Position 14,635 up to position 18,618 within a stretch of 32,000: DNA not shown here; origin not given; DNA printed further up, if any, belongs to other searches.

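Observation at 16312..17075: GlnE chimera: a GlnD-type linker plus tandem ACT module inserted between the two nucleotidyltransferase halves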

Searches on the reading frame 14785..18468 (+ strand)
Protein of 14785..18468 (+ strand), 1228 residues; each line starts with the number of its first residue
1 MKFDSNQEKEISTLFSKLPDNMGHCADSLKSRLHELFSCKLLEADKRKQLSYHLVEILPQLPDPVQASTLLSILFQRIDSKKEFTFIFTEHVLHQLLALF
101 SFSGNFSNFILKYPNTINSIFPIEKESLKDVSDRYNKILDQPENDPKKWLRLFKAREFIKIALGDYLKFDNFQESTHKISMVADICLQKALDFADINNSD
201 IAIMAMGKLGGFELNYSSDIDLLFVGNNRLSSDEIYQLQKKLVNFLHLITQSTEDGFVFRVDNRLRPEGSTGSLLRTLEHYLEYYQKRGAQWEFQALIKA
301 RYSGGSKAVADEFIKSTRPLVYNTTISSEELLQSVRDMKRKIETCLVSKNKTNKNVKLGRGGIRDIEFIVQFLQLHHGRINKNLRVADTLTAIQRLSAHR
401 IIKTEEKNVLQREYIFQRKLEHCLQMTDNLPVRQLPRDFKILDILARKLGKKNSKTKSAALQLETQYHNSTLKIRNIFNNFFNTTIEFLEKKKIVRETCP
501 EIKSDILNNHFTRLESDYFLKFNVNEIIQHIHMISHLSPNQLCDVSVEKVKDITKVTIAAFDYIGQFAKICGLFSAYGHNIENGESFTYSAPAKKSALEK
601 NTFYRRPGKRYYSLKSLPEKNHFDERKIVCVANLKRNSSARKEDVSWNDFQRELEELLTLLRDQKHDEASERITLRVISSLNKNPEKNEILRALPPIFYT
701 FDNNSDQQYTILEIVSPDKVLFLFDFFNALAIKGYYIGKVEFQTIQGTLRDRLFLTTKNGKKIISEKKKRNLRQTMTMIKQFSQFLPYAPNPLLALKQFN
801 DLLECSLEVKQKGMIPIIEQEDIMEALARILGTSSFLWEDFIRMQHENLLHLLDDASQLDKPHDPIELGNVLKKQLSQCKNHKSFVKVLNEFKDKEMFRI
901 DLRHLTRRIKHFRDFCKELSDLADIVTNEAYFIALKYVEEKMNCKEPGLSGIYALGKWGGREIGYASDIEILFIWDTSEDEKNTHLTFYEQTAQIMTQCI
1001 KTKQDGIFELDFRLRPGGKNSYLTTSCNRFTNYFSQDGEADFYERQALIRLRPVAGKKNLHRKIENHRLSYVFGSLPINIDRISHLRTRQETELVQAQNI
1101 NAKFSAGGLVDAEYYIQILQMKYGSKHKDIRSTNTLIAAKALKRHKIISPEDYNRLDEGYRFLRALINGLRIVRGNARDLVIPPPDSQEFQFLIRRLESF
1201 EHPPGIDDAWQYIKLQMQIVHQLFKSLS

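Call 3: search_protein_families(library=pfam, proteins=[window:14785-18468:+], max_evalue=1)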
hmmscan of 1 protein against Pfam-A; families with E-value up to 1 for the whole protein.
window:14785-18468:+ (1228 aa): 5 families
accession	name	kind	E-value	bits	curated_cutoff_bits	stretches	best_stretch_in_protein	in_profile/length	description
PF03710.21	GlnE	-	5.7e-75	252.4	24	2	94-313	2-249/252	Glutamate-ammonia ligase adenylyltransferase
PF08335.16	GlnD_UR_UTase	-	6.6e-34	117.4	21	2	337-482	2-141/141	GlnD PII-uridylyltransferase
PF12633.13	Adenyl_cycl_N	-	0.0001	22.8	27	1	171-252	60-144/199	Adenylate cyclase NT domain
PF24931.1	ACT_ACR9_3rd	-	0.001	19.5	27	1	700-778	3-82/98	ACR9-like, ACT-like domain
PF10335.14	DUF294_C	-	0.0014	18.9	22.5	1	1128-1164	57-93/145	Putative nucleotidyltransferase substrate binding domain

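Call 4: search_protein_families(library=ncbifam, proteins=[window:14785-18468:+], max_evalue=1)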
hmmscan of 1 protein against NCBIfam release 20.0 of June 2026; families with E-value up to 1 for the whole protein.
window:14785-18468:+ (1228 aa): 10 families
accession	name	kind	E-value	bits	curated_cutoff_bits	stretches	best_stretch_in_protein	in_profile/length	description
NF010707.0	PRK14109.1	equivalog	4.2e-131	438.9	625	2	39-482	32-499/1010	bifunctional [glutamine synthetase] adenylyltransferase/[glutamine synthetase]-adenylyl-L-tyrosine phosphorylase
NF008292.0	PRK11072.1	equivalog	3e-112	376.4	487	3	87-506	24-461/946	bifunctional [glutamate--ammonia ligase]-adenylyl-L-tyrosine phosphorylase/[glutamate--ammonia-ligase] adenylyltransferase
NF010706.0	PRK14108.1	equivalog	7.9e-92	308.5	724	2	57-463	18-455/986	bifunctional [glutamine synthetase] adenylyltransferase/[glutamine synthetase]-adenylyl-L-tyrosine phosphorylase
NF003467.0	PRK05092.1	equivalog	4.2e-23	81.1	959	4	489-590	674-778/940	[protein-PII] uridylyltransferase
TIGR01693.1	UTase_glnD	equivalog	1.6e-19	69.6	519.4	3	503-775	616-844/850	[protein-PII] uridylyltransferase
NF003448.0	PRK05007.1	equivalog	2.5e-08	32.3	1255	2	180-246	59-125/884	bifunctional uridylyltransferase/uridylyl-removing protein GlnD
NF002895.0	PRK03381.1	equivalog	1.1e-06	27.1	631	2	180-230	37-88/782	[protein-PII] uridylyltransferase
NF011552.0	PRK14981.1-4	equivalog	0.025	14.9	156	0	498-555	13-69/117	DNA-directed RNA polymerase subunit F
NF003347.0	PRK04374.1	equivalog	0.076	11.1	1567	0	194-230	66-102/869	[protein-PII] uridylyltransferase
TIGR03968.1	mycofact_TetR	equivalog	0.13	11.8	224.9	1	641-686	52-97/190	mycofactocin system transcriptional regulator MftR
